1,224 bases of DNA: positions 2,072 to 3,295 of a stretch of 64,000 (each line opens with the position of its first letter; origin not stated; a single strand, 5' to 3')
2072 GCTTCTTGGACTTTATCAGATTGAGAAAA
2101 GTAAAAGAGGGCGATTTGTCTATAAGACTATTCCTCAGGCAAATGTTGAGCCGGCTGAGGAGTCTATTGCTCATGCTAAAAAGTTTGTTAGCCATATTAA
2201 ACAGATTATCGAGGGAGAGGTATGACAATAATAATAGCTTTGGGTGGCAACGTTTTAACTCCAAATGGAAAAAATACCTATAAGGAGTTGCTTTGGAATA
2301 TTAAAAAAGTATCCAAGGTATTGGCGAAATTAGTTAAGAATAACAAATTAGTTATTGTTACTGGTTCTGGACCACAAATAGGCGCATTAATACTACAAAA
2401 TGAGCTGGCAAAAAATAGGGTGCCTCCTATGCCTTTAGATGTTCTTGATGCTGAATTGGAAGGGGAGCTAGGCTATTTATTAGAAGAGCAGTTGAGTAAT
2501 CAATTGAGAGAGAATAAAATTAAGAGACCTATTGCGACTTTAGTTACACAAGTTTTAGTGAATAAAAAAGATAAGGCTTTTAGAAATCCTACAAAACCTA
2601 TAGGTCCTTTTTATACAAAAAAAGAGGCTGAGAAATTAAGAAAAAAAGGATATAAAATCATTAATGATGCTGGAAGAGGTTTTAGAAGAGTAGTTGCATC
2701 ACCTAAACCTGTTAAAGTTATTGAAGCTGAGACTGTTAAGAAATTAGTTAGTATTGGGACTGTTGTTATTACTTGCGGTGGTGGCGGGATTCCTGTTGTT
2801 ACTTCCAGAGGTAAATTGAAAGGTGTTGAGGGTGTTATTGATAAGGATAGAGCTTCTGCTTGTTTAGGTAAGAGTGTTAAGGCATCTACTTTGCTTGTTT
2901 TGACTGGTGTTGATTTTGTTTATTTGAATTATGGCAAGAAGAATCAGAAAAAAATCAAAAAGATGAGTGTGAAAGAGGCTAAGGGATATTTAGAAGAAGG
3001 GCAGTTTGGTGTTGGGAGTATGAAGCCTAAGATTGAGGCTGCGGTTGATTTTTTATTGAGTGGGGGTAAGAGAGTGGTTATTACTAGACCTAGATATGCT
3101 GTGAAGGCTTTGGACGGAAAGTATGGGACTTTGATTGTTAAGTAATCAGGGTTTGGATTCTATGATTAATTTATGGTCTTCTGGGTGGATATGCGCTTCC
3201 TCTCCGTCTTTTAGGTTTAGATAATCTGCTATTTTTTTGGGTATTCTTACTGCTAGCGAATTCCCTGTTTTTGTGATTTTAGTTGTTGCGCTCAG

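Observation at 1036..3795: Carbamate kinase gene is bracketed by duplicated copies of its own 5' and 3' ends, each enclosing a toxin-antitoxin cassette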

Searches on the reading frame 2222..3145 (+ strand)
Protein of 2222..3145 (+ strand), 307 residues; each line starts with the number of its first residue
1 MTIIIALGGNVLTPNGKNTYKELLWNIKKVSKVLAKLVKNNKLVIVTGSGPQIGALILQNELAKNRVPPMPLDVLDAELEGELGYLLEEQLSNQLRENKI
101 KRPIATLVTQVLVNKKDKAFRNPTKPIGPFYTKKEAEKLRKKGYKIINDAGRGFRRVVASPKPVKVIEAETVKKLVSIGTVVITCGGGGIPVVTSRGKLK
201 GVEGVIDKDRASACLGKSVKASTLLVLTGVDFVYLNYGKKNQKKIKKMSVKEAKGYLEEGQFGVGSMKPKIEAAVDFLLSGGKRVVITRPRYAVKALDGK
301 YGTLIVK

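Call 7: search_protein_families(library=pfam, proteins=[window:2222-3145:+], max_evalue=0.01)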
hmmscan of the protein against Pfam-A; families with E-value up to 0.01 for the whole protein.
window:2222-3145:+ (307 aa): 1 family
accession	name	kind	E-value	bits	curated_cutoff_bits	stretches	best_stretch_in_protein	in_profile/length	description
PF00696.33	AA_kinase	-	1.2e-32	114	24.9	1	1-288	1-233/234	Amino acid kinase family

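Call 11: find_encoding_contigs(protein=window:2222-3145:+, flank=10000, max_places=10)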
Protein window:2222-3145:+ (307 aa): 2 contigs read that carry it; 2 places shown.
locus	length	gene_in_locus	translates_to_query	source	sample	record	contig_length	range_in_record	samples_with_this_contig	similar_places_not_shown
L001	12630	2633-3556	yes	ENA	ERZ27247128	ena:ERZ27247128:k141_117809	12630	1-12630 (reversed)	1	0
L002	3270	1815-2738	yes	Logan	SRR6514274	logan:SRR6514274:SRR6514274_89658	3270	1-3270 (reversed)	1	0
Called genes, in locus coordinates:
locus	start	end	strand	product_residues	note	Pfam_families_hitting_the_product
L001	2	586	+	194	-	?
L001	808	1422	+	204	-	-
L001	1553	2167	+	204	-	PF01909:NTP_transf_2 (weak)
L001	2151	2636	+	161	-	PF05168:HEPN (faint)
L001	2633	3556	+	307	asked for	PF00696:AA_kinase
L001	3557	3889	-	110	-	PF04014:MazE_antitoxin (weak)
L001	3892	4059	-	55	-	-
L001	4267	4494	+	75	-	PF02697:VAPB_antitox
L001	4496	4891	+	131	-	PF01850:PIN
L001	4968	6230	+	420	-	PF03050:DDE_Tnp_IS66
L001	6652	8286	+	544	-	PF11614:FixG_C (faint), PF10633:NPCBM_assoc (faint)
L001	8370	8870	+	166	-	-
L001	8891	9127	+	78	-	-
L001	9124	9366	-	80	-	PF00462:Glutaredoxin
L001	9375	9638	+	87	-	-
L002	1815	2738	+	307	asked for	PF00696:AA_kinase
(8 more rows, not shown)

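Call 12: find_related_loci(query=window:2222-3145:+, collection=genome_contigs, flank=6000)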
Query window:2222-3145:+ (307 aa) in genome_contigs; peptide patterns used: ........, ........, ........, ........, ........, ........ (x = any residue, [..] = any of these).
569 stretches matched a pattern; 245 encode a relative of the query (tblastn E <= 1e-3); the best 80 are kept; 80 distinct loci.
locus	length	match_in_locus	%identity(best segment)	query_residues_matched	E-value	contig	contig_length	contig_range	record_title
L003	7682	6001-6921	60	1-307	7e-115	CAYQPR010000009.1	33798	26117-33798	MAG TPA_asm: Candidatus Woesearchaeota archaeon isolate SRP178908_co2_276 genome assembly, contig: NODE_352_length_33798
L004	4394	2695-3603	51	1-306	7e-102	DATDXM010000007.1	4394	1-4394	MAG TPA_asm: Candidatus Nanoarchaeia archaeon isolate SMAG_U8139 k141_1283841, whole genome shotgun sequence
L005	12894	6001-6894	55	3-307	2e-99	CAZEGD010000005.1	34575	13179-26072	MAG TPA_asm: uncultured archaeon isolate binchicken_co100_354 genome assembly, contig: NODE_1821_length_34575_cov_7.6014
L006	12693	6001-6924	49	2-307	1e-96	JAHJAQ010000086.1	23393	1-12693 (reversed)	MAG: Candidatus Micrarchaeota archaeon isolate Modern_marine.mb.22 Modern_marine.mb.22_k141_1464689, whole genome shotgu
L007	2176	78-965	50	1-307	2e-100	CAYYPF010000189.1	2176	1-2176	MAG TPA_asm: Candidatus Micrarchaeota archaeon isolate binchicken_co387_57 genome assembly, contig: NODE_74080_length_21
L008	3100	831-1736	51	3-307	7e-98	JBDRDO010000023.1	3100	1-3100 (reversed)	MAG: Candidatus Iainarchaeum archaeon isolate MEGAHIT-group-1.256 k141_12466634, whole genome shotgun sequence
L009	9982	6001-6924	52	2-307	9e-96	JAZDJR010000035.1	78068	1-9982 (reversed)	MAG: Candidatus Micrarchaeota archaeon isolate MEGAHIT-group-0.496 k141_8495631, whole genome shotgun sequence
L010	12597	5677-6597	50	3-305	2e-90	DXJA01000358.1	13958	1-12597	MAG TPA_asm: Candidatus Jordarchaeum madagascariense isolate EB_bin_7 k141_223580, whole genome shotgun sequence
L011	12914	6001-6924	48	4-306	7e-90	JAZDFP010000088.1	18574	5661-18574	MAG: Planctomycetota bacterium isolate MEGAHIT-group-0.212 k141_2298683, whole genome shotgun sequence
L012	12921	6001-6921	48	3-305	5e-88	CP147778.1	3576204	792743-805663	MAG: Candidatus Freyarchaeota archaeon SRVP19_Freyarchaeia-1 chromosome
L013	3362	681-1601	48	3-305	6e-89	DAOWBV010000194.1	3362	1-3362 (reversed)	MAG TPA_asm: Planctomycetota bacterium isolate CSMAG_1870 CSMAG_1870_k141_129141_length_3362_cov_13.0000, whole genome s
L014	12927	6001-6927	45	2-307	1e-87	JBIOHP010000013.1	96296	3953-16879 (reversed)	MAG: Bacteroidota bacterium isolate GcC11-5 k141_431647_length_96296_cov_91.9758, whole genome shotgun sequence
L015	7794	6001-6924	47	2-306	2e-87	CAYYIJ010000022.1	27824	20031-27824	MAG TPA_asm: uncultured Chlorobiaceae bacterium isolate SRP257756_co1_228 genome assembly, contig: NODE_1196_length_2782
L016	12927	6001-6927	46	2-307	6e-87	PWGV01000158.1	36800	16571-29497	MAG: Halobacteroidaceae bacterium isolate T1Sed10_148 T1-Sed10-C696, whole genome shotgun sequence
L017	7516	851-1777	44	2-307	4e-87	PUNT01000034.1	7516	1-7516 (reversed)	MAG: Halanaerobiales bacterium isolate B1Sed10_174 B1-Sed10-C15030, whole genome shotgun sequence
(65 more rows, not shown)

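Call 13: find_homologous_proteins(query=window:2222-3145:+, max_evalue=1e-40)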
Query window:2222-3145:+ (307 aa): 7962 proteins with E <= 1e-40 among 8000 candidates; the best 120 are listed.
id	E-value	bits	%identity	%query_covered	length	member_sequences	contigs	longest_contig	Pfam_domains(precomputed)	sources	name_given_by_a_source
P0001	1.9e-190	649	100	100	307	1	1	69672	PF00696.34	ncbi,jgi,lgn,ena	ncbi:MAG: carbamate kinase [Candidatus Woesearchaeota archaeon]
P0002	8.3e-129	447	67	100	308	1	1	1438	PF00696.34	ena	-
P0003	4.7e-126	438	65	100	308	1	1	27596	PF00696.34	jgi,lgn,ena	-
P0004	6.8e-119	414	70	91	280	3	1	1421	PF00696.34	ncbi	ncbi:MAG: carbamate kinase, partial [Nanoarchaeota archaeon]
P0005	1.2e-118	414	64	100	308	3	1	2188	PF00696.34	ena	-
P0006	4.7e-115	402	60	100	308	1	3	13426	PF00696.34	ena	-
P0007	3.6e-113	396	61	100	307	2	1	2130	PF00696.34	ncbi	ncbi:MAG: carbamate kinase, partial [Nanoarchaeota archaeon]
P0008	1.4e-110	387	60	99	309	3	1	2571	PF00696.34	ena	-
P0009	2.5e-110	386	59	100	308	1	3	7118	PF00696.34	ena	-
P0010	1.3e-109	384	61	99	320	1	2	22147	PF00696.34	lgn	-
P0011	1.4e-109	384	59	100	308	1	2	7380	PF00696.34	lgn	-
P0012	2.2e-109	383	61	99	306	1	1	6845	PF00696.34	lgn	-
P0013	6.3e-109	382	58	100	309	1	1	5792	PF00696.34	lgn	-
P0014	2.1e-108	380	61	100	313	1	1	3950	PF00696.34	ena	-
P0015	1.3e-107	377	60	99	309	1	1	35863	PF00696.34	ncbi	-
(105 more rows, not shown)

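Call 53: find_encoding_contigs(protein=P0003, flank=6000, max_places=3)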
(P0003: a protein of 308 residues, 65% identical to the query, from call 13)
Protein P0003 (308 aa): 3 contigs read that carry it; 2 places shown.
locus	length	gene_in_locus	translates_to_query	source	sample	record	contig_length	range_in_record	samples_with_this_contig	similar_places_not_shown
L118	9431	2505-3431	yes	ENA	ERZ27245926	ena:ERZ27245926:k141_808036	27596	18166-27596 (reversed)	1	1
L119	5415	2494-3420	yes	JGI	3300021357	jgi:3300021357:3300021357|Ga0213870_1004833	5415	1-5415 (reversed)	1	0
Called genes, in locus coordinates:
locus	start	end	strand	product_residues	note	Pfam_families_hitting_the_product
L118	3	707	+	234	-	?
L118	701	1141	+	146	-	-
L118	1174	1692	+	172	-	-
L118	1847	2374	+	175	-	-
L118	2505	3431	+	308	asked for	PF00696:AA_kinase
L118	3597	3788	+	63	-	-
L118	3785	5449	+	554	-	PF11614:FixG_C (faint), PF10633:NPCBM_assoc (faint)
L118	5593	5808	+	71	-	-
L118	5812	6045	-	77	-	PF00462:Glutaredoxin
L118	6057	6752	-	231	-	PF02223:Thymidylate_kin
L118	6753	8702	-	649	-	PF02511:Thy1, PF14890:Intein_splicing, PF02511:Thy1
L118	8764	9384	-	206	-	-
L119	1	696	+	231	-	?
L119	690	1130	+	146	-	-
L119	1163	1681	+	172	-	-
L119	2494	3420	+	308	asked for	PF00696:AA_kinase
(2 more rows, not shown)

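Call 54: find_encoding_contigs(protein=P0006, flank=6000, max_places=3)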
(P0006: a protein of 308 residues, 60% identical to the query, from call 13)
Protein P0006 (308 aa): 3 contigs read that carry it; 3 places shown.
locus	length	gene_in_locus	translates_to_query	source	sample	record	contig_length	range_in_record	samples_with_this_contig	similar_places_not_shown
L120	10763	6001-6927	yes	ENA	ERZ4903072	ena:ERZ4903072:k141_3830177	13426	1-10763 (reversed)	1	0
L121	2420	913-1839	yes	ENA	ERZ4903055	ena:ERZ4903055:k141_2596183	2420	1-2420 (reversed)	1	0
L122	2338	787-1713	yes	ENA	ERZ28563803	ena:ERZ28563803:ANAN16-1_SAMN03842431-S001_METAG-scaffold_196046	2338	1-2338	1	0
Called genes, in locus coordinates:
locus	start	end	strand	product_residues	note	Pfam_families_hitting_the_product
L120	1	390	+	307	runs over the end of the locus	PF01916:DS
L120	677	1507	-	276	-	PF07136:DUF1385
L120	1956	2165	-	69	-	-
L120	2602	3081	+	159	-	-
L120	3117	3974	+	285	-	-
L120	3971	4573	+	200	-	-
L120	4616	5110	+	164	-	-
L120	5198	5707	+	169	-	-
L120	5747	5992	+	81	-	-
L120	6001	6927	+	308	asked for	PF00696:AA_kinase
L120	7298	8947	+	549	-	PF11614:FixG_C (faint), PF10633:NPCBM_assoc (faint)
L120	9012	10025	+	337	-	PF01841:Transglut_core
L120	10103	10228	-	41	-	-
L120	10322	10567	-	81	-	PF00462:Glutaredoxin, PF02798:GST_N (weak), PF13409:GST_N_2 (weak)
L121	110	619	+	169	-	-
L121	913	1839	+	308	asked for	PF00696:AA_kinase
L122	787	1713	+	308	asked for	PF00696:AA_kinase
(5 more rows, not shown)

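Call 60: search_protein_families(library=pfam, proteins=[L003:3680-4075:-, L003:5380-5670:+, L003:5604-5999:+], max_evalue=0.01)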
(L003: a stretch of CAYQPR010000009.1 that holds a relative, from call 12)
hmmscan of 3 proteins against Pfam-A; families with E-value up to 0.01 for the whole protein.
L003:3680-4075:- (131 aa): 0 families

L003:5380-5670:+ (96 aa): 0 families

L003:5604-5999:+ (131 aa): 1 family
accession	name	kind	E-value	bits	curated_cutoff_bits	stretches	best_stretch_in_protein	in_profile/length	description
PF05016.21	ParE_toxin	-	0.00017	22.6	23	1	36-116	16-83/89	ParE toxin of type II toxin-antitoxin system, parDE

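Call 65: search_protein_families(library=ncbifam, proteins=[window:2222-3145:+], max_evalue=0.01)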
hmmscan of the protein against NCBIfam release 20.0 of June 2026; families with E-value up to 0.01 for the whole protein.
window:2222-3145:+ (307 aa): 12 families
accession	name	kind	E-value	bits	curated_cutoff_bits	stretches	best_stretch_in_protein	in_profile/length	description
TIGR00746.1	arcC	equivalog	3.8e-108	361.2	358.25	1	2-307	2-309/309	carbamate kinase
NF009008.0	PRK12354.1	subfamily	3.6e-93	312.1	361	1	1-306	1-299/308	carbamate kinase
NF009007.0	PRK12352.1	subfamily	6.5e-93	311.1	266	1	3-307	5-315/316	carbamate kinase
NF006926.0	PRK09411.1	equivalog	5e-70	236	416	1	2-306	3-296/297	carbamate kinase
TIGR00761.1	argB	equivalog_domain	5.3e-12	45.8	151.3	1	185-287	132-231/231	acetylglutamate kinase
NF010659.0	PRK14058.1-1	equivalog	2.8e-08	33.2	223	1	185-303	147-264/267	[LysW]-aminoadipate kinase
NF010662.0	PRK14058.1-4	equivalog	1.3e-06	27.8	194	1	139-289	108-243/264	[LysW]-aminoadipate/[LysW]-glutamate kinase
NF040647.1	IPPK_Arch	equivalog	1.5e-06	27.7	120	1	3-50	1-47/259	isopentenyl phosphate kinase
TIGR01092.1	P5CS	equivalog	3.5e-06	25.5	796.75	1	170-298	132-265/715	delta l-pyrroline-5-carboxylate synthetase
TIGR02076.1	pyrH_arch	equivalog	5.2e-06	26.2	158.05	1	208-269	118-181/222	UMP kinase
NF010661.0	PRK14058.1-3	equivalog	1.6e-05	24.1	251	1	140-299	113-265/283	acetylglutamate/acetylaminoadipate kinase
TIGR01027.1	proB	equivalog_domain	3.7e-05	23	186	1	207-286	144-229/363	glutamate 5-kinase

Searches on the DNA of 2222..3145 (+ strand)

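Call 55: search_rna_families(sources=[L118, L120, L003], threshold=gathering)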
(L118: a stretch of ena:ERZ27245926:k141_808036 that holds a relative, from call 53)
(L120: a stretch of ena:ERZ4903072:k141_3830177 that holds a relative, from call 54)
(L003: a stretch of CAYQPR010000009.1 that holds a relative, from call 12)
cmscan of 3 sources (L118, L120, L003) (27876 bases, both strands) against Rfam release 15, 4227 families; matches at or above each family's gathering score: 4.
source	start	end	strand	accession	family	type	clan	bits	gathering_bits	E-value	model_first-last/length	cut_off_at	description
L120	1823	1904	+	RF00005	tRNA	Gene; tRNA;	CL00001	58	29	2.7e-10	1-71/71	no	tRNA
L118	3497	3639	+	RF00005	tRNA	Gene; tRNA;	CL00001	50.3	29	3.6e-08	1-71/71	no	tRNA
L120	2457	2559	+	RF00005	tRNA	Gene; tRNA;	CL00001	47.4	29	2.3e-07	1-71/71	no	tRNA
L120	6998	7099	+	RF00005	tRNA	Gene; tRNA;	CL00001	45.5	29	7.3e-07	1-71/71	no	tRNA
